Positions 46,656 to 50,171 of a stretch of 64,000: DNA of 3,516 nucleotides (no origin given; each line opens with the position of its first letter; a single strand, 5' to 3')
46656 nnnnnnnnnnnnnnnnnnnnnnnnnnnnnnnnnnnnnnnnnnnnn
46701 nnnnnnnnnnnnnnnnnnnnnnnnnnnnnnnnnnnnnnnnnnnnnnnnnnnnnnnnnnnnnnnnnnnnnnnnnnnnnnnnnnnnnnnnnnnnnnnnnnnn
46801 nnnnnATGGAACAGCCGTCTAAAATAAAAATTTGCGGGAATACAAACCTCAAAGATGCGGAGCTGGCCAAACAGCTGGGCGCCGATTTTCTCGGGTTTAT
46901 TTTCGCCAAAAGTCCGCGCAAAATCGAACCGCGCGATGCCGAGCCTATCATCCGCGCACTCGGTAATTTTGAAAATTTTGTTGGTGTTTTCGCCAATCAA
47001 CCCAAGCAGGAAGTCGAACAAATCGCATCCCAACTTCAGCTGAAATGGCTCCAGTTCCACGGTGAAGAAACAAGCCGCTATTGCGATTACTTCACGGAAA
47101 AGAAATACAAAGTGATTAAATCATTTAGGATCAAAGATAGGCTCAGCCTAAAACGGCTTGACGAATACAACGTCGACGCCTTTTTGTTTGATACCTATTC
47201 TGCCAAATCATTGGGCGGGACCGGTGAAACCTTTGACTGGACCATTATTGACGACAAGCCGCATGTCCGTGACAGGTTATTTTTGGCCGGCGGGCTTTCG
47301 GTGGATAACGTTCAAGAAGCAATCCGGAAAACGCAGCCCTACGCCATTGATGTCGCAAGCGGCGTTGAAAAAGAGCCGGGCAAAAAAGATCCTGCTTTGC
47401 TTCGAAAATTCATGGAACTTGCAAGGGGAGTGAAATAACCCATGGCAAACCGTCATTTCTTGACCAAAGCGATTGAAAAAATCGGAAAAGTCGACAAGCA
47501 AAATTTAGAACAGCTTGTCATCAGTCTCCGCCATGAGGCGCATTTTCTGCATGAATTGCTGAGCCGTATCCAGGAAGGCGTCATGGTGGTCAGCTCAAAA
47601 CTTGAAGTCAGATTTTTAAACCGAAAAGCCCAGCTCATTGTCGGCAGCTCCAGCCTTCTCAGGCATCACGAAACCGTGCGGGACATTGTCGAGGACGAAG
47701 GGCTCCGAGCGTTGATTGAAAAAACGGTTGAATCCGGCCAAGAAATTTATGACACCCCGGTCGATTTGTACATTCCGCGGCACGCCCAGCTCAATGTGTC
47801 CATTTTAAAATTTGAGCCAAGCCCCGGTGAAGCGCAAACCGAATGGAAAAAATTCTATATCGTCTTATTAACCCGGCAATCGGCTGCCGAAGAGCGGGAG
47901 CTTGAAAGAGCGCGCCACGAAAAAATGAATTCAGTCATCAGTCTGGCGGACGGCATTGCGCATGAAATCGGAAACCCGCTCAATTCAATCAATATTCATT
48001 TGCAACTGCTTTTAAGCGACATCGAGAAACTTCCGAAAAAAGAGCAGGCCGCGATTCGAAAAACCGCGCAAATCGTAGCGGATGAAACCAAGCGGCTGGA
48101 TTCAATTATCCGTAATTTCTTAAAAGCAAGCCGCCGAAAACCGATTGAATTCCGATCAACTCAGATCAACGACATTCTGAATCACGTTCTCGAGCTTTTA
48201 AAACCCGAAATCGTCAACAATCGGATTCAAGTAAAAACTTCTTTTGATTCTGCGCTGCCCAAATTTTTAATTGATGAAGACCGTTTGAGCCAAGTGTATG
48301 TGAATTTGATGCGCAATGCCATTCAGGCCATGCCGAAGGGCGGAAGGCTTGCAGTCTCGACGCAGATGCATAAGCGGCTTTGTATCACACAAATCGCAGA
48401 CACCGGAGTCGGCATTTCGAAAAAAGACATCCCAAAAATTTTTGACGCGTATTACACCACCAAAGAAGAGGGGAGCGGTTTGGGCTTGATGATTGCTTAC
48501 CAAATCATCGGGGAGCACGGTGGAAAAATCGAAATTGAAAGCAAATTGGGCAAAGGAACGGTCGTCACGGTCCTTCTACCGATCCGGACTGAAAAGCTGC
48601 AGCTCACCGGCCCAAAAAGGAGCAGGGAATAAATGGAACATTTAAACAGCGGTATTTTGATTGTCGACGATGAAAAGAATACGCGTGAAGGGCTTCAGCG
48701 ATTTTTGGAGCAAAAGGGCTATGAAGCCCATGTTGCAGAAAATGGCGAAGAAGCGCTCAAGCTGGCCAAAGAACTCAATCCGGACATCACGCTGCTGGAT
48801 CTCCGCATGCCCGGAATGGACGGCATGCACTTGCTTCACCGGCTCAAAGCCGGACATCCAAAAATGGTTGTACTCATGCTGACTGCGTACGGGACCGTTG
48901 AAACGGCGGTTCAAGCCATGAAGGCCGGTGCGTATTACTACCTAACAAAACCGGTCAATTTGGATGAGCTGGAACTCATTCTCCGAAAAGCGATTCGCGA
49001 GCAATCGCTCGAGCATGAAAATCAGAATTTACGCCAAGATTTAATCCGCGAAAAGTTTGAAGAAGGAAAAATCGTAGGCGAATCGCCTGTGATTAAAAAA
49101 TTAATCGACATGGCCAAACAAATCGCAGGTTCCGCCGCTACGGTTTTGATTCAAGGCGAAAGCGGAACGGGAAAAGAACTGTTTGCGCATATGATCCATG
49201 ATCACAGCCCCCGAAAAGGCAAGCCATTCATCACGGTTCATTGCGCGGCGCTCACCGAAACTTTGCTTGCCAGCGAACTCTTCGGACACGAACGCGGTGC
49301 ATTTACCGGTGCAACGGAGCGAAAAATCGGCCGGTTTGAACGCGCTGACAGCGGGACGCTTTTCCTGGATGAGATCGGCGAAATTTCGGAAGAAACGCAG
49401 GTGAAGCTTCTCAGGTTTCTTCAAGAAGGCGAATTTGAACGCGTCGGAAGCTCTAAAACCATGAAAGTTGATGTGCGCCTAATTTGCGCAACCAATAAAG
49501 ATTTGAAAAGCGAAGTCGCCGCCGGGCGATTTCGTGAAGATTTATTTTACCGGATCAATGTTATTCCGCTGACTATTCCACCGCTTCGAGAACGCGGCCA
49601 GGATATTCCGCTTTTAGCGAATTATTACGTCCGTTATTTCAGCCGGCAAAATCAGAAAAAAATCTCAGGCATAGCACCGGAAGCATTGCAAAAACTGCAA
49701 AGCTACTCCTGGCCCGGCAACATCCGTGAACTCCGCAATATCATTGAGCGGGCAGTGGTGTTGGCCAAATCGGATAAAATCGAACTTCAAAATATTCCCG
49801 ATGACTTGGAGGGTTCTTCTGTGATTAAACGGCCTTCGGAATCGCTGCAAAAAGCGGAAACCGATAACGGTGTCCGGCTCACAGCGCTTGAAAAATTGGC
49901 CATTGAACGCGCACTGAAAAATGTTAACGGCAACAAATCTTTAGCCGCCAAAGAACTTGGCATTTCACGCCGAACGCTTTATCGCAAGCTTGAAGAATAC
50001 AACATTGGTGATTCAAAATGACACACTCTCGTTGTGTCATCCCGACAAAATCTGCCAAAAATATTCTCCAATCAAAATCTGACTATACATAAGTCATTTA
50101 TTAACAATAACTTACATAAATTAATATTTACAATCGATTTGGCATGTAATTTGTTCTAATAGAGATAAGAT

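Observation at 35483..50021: Single translationally coupled string alaS-hisDBHA-x-hisFI-trpEGDCF followed directly by a PAS kinase / sigma-54 regulator pair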

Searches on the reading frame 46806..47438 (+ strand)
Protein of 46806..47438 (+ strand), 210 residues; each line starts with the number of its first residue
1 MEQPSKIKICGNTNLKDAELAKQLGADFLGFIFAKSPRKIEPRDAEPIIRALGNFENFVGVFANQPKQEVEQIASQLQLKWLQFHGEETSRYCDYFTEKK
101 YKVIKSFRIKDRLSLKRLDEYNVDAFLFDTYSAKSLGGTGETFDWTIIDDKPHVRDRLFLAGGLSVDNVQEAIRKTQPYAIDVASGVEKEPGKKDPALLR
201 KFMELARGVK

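Call 5: search_protein_families(library=ncbifam, proteins=[window:46806-47438:+])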
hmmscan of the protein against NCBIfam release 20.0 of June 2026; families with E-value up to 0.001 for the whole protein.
window:46806-47438:+ (210 aa): 13 families
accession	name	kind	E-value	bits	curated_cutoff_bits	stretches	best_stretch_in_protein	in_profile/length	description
NF002298.0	PRK01222.1-4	equivalog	3.7e-65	219.5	215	1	6-207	4-203/209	phosphoribosylanthranilate isomerase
NF002295.0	PRK01222.1-1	equivalog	1.7e-46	158.4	216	1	6-208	4-212/219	phosphoribosylanthranilate isomerase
NF006945.0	PRK09427.1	equivalog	5.3e-46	157.1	380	1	6-207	261-459/461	bifunctional indole-3-glycerol-phosphate synthase TrpC/phosphoribosylanthranilate isomerase TrpF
NF002299.0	PRK01222.1-6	equivalog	6.7e-46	156.4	231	1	4-207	17-226/231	phosphoribosylanthranilate isomerase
NF002300.0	PRK01222.1-7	equivalog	6.3e-42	143.4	212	1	6-208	3-193/195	phosphoribosylanthranilate isomerase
NF002297.0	PRK01222.1-3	equivalog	1.4e-40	139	259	1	6-205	2-198/204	phosphoribosylanthranilate isomerase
NF002296.0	PRK01222.1-2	equivalog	1.3e-39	136.4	270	1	5-207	8-213/221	phosphoribosylanthranilate isomerase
NF002301.0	PRK01222.2-1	equivalog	4.1e-37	127.8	232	1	6-202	4-205/217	phosphoribosylanthranilate isomerase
NF002302.0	PRK01222.2-2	equivalog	1e-28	100.9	172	1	6-207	2-187/193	phosphoribosylanthranilate isomerase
NF010563.0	PRK13958.1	equivalog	1.7e-26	93.1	234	1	6-208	2-205/210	phosphoribosylanthranilate isomerase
NF002303.0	PRK01222.2-3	equivalog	2e-26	92.8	224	1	6-208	2-202/208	phosphoribosylanthranilate isomerase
NF010376.0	PRK13803.1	equivalog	2.2e-26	92.9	819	1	5-206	5-205/600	bifunctional phosphoribosylanthranilate isomerase/tryptophan synthase subunit beta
NF002304.0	PRK01222.2-4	equivalog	3.4e-23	82.2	181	1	7-207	3-204/208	phosphoribosylanthranilate isomerase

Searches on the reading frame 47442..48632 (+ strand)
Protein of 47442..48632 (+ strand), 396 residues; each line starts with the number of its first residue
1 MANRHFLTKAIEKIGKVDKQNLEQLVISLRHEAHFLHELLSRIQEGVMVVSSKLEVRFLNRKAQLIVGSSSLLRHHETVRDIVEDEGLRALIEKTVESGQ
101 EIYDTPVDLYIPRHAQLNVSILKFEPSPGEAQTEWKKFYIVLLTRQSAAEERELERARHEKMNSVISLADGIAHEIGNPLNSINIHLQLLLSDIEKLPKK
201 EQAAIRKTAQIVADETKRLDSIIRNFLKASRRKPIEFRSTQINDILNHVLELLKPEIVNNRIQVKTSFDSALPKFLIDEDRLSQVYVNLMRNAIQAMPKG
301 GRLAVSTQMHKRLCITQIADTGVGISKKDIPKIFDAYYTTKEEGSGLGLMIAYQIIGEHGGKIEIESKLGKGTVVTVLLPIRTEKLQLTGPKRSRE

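Call 5: search_protein_families(library=ncbifam, proteins=[window:47442-48632:+])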
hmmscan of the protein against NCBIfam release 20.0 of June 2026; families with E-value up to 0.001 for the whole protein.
window:47442-48632:+ (396 aa): 82 families (the best 25 are shown)
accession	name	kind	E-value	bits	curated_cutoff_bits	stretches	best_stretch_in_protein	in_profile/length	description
NF008468.0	PRK11360.1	equivalog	4.6e-67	226.8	646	1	7-385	242-612/616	two-component system sensor histidine kinase AtoS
NF007688.0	PRK10364.1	equivalog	1.5e-57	195.4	479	1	151-385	224-455/460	two-component system sensor histidine kinase ZraS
NF046044.1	PnpS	equivalog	2.4e-50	171.7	400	1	19-380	40-390/390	two-component system histidine kinase PnpS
NF052574.1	HisKinEspCMyxo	equivalog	4.9e-41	140.7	1200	1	40-383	290-639/785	serine histidine kinase EspC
NF053867.1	SprKinKinDBac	equivalog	5.3e-40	137.3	775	1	141-383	265-499/500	sporulation kinase KinD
NF033092.0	HK_WalK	equivalog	5.7e-37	127.5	725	1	29-381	253-594/594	cell wall metabolism sensor histidine kinase WalK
TIGR02966.1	phoR_proteo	equivalog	1.9e-35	122.5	334.2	1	33-377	5-331/333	phosphate regulon sensor histidine kinase PhoR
NF010411.0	PRK13837.1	equivalog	6.8e-34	117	647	1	146-385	433-679/828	two-component system VirA-like sensor kinase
NF046020.1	HisKinCckABruc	equivalog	1.5e-33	115.7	1000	1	106-385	422-711/868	cell cycle histidine kinase CckA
NF008293.1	PRK11073.1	equivalog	3.8e-33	115.2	240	1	37-382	10-348/349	nitrogen regulation protein NR(II)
NF041735.1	hist_kin_RppB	equivalog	1.1e-31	110.1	400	1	172-380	223-438/438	two-component system sensor histidine kinase RppB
NF006800.0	PRK09303.1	equivalog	9.4e-31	107.1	342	1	160-383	149-379/383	histidine kinase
NF038348.1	T2SS_HK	subfamily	1.2e-29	103.2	450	1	214-382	406-574/574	histidine kinase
NF052573.1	HisKinEspAMyxo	equivalog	1.4e-29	102.7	1400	1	159-386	378-616/755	serine histidine kinase EspA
NF047497.1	HK_LIC_12097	equivalog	4.9e-29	101.2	500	1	138-381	126-366/367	LIC_12097 family sensor histidine kinase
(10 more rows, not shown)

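Call 37: search_protein_families(library=pfam, proteins=[window:47442-48632:+], max_evalue=0.01)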
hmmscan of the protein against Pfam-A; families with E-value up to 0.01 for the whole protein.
window:47442-48632:+ (396 aa): 2 families
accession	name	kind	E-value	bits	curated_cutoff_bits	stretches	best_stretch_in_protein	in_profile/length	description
PF02518.31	HATPase_c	-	5.6e-25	88.4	26.4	1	278-382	2-110/111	Histidine kinase-, DNA gyrase B-, and HSP90-like ATPase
PF00512.31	HisKA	-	1.6e-08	34.9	26.9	1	168-232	5-63/66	His Kinase A (phospho-acceptor) domain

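Call 48: search_solved_structures(query=window:47442-48632:+, max_evalue=0.001)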
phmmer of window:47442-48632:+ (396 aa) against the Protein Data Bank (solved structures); distinct sequences matched with E-value up to 0.001: 57.
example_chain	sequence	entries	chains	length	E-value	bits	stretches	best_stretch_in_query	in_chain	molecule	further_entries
9jfj_A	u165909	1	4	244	4.1e-38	134.8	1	155-383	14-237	Sensor histidine kinase ZraS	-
3d36_A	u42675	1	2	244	3.9e-33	118.5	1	158-384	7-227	Sporulation kinase B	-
3a0r_A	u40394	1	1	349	7.6e-28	101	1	30-380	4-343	Sensor protein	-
4i5s_A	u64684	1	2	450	1.1e-23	87.4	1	168-384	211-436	Putative histidine kinase CovS; VicK-like protein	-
4gcz_A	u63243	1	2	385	8.6e-22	81.1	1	146-387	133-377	Blue-light photoreceptor, Sensor protein fixL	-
6paj_A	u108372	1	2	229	1.8e-21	80.1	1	171-380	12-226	Sensor protein SrrB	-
8a7f_A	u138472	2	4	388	3.8e-21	79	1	146-382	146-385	Putative Sensory box protein,Sensor protein FixL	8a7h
8a3u_A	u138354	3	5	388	4e-21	78.9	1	146-382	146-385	Putative Sensory box protein,Sensor protein FixL | Putative Sensory box protein,Putative Sensory box protein,Sensor protein FixL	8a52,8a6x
3sl2_A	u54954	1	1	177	2.1e-19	73.3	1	276-385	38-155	Sensor histidine kinase yycG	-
8u4x_A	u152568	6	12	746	3.4e-19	72.6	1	153-381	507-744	histidine kinase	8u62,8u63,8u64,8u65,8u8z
4u7n_A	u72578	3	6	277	1.2e-18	70.8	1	166-382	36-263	Histidine protein kinase sensor protein | Histidine kinase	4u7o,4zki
5c93_A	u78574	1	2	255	1.3e-18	70.6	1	168-382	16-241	Histidine kinase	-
9p6i_A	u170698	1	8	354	3.2e-17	66.1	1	158-383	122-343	histidine kinase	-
2c2a_A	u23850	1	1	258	5.7e-17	65.3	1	147-380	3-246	SENSOR HISTIDINE KINASE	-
5uht_A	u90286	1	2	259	5.8e-17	65.2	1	147-380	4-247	Sensor histidine kinase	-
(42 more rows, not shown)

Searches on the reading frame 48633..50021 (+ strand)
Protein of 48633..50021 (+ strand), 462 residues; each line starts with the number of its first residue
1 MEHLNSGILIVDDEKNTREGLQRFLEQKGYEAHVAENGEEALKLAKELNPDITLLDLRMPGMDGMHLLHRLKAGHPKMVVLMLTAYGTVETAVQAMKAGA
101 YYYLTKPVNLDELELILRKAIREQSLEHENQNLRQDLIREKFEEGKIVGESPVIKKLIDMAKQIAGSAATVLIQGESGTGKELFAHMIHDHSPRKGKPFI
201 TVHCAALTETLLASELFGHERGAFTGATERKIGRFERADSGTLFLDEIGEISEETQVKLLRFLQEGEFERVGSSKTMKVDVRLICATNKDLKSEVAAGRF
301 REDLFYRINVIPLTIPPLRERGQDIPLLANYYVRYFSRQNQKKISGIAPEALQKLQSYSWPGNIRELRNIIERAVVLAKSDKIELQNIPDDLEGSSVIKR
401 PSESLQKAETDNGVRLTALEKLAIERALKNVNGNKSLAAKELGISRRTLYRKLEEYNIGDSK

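Call 5: search_protein_families(library=ncbifam, proteins=[window:48633-50021:+])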
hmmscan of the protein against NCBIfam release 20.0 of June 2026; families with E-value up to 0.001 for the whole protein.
window:48633-50021:+ (462 aa): 122 families (the best 25 are shown)
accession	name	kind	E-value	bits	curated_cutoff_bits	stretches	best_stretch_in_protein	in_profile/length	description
NF008469.0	PRK11361.1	equivalog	2.8e-156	520.8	714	1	7-459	6-457/461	acetoacetate metabolism transcriptional regulator AtoC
TIGR01818.1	ntrC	equivalog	1.2e-132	443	558.6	1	8-455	1-462/463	nitrogen regulation protein NR(I)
NF007689.0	PRK10365.1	equivalog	7.5e-130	433.6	760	1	1-453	1-439/441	sigma-54-dependent response regulator transcription factor ZraR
TIGR02915.1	PEP_resp_reg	equivalog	2.9e-127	425.2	502.6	1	8-458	1-444/445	PEP-CTERM-box response regulator transcription factor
NF041946.1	LuxO_transreg_Vib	equivalog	1.7e-125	419.4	800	1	19-457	10-461/463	quorum-sensing sigma-54 dependent transcriptional regulator LuxO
TIGR01817.1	nifA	equivalog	3.9e-119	398.8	528.85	1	122-391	176-441/534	nif-specific transcriptional activator NifA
NF051870.1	NAssimRespRegNtrX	equivalog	3e-117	392.3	600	1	7-455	3-449/452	nitrogen assimilation response regulator NtrX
NF041552.1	TF_PrdR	equivalog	1.5e-115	386.8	795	1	126-457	254-577/577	sigma-54 dependent transcriptional regulator PrdR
NF008176.1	PRK10923.1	equivalog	2.7e-112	375.8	620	1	8-457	6-467/469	nitrogen regulation protein NR(I)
NF011695.0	PRK15115.1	equivalog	1.6e-108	363.4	763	1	3-457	4-437/445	two-component system response regulator GlrR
NF038308.1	RNA_repair_RtcR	equivalog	2.1e-105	353.6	650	1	85-456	119-516/530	RNA repair transcriptional activator RtcR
NF050807.1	TransRegFlbDCaul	equivalog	3.4e-104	349.2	750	1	27-457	22-439/454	sigma-54-dependent transcriptional regulator FlbD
NF003451.0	PRK05022.1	equivalog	6.4e-103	345.2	476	1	120-452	162-504/512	nitric oxide reductase transcriptional regulator NorR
NF041906.1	V4R_TF_MobR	exception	1.3e-97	327.5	999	1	142-454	229-542/544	phenol degradation transcriptional regulator MobR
NF049963.1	RespRegFlgRCampy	domain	5.4e-96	322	750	1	8-458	3-429/429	fla regulon two-component system response regulator FlgR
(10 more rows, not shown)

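Call 37: search_protein_families(library=pfam, proteins=[window:48633-50021:+], max_evalue=0.01)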
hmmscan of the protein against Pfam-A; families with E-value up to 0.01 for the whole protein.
window:48633-50021:+ (462 aa): 13 families
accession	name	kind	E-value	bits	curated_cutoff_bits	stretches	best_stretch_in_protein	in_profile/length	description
PF00158.32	Sigma54_activat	-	8.4e-73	244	20.2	1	147-313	1-167/168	Sigma-54 interaction domain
PF00072.30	Response_reg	-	1.3e-33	115.9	30.2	1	8-116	1-109/111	Response regulator receiver domain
PF25601.1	AAA_lid_14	-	1.3e-27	95.9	27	1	319-399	1-81/87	AAA+ ATPase lid domain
PF14532.12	Sigma54_activ_2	-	4.3e-23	82.5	25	1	148-318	1-138/138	Sigma-54 interaction domain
PF02954.25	HTH_8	-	6.9e-14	51.7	22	1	417-456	3-42/42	Bacterial regulatory protein, Fis family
PF00004.35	AAA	-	3.9e-06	27.8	21.2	1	171-302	1-125/131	ATPase family associated with various cellular activities (AAA)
PF07728.20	AAA_5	-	5e-06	27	22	1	171-289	2-123/139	AAA domain (dynein-related subfamily)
PF07724.20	AAA_2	-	1.9e-05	25.2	27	1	169-288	4-124/166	AAA domain (Cdc48 subfamily)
PF01078.27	Mg_chelatase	-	0.00016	21.6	20.3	1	226-288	93-157/207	Magnesium chelatase, subunit ChlI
PF02796.21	HTH_7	-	0.0026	18.3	23.8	0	439-454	28-43/45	Helix-turn-helix domain of resolvase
PF13551.12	HTH_29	-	0.0046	17.5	28.1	0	433-457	13-37/64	Winged helix-turn helix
PF23198.2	PDE8A_N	-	0.0079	16.6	29.6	0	9-83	14-89/147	PDE8A-like, N-terminal domain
PF13518.12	HTH_28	-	0.0088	16.5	25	0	424-457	6-37/52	Helix-turn-helix domain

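Call 41: find_encoding_contigs(protein=window:48633-50021:+, flank=3000, max_places=4)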
Protein window:48633-50021:+ (462 aa): no gene with exactly this product is on record in the collection.

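Call 49: search_solved_structures(query=window:48633-50021:+, max_evalue=1e-40)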
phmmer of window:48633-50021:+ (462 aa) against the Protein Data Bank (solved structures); distinct sequences matched with E-value up to 1e-40: 35.
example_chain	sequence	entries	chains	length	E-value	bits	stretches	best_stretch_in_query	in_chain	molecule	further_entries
4l4u_A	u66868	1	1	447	1.1e-112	380.5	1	7-458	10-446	Transcriptional regulator (NtrC family)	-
1ny5_A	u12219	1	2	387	5e-105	355.3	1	7-381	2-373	transcriptional regulator (NtrC family)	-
3dzd_A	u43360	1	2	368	2.6e-97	329.9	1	8-383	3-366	Transcriptional regulator (NtrC family)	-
5ep0_A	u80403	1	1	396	3.9e-97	329.3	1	8-391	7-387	Putative repressor protein luxO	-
1ojl_A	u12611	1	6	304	2.4e-92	313.5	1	147-454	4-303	TRANSCRIPTIONAL REGULATORY PROTEIN ZRAR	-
5m7n_A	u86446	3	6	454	1.6e-85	291.1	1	6-455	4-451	Nitrogen assimilation regulatory protein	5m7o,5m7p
9qq6_C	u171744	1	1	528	8.4e-85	288.7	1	128-385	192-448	Nif-specific regulatory protein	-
6iy8_A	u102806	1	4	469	5.9e-77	262.8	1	131-380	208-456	Positive regulator CapR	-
4ly6_A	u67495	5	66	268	5.1e-73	249.8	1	129-381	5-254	Transcriptional regulator (NtrC family)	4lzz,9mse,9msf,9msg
1ny6_A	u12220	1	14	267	6.6e-73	249.5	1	130-381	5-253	transcriptional regulator (NtrC family)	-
5ep1_A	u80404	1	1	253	2e-72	247.9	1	149-391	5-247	Putative repressor protein luxO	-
5ep2_A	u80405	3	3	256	2e-72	247.9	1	149-391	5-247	Putative repressor protein luxO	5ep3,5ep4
8p53_C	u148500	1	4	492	4.3e-72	246.8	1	144-381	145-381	Transcriptional regulator FleQ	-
3m0e_A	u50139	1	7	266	5.1e-72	246.5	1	131-381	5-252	Transcriptional regulator (NtrC family)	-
5exx_A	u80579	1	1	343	2.7e-71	244.2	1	146-389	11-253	Transcriptional regulator FleQ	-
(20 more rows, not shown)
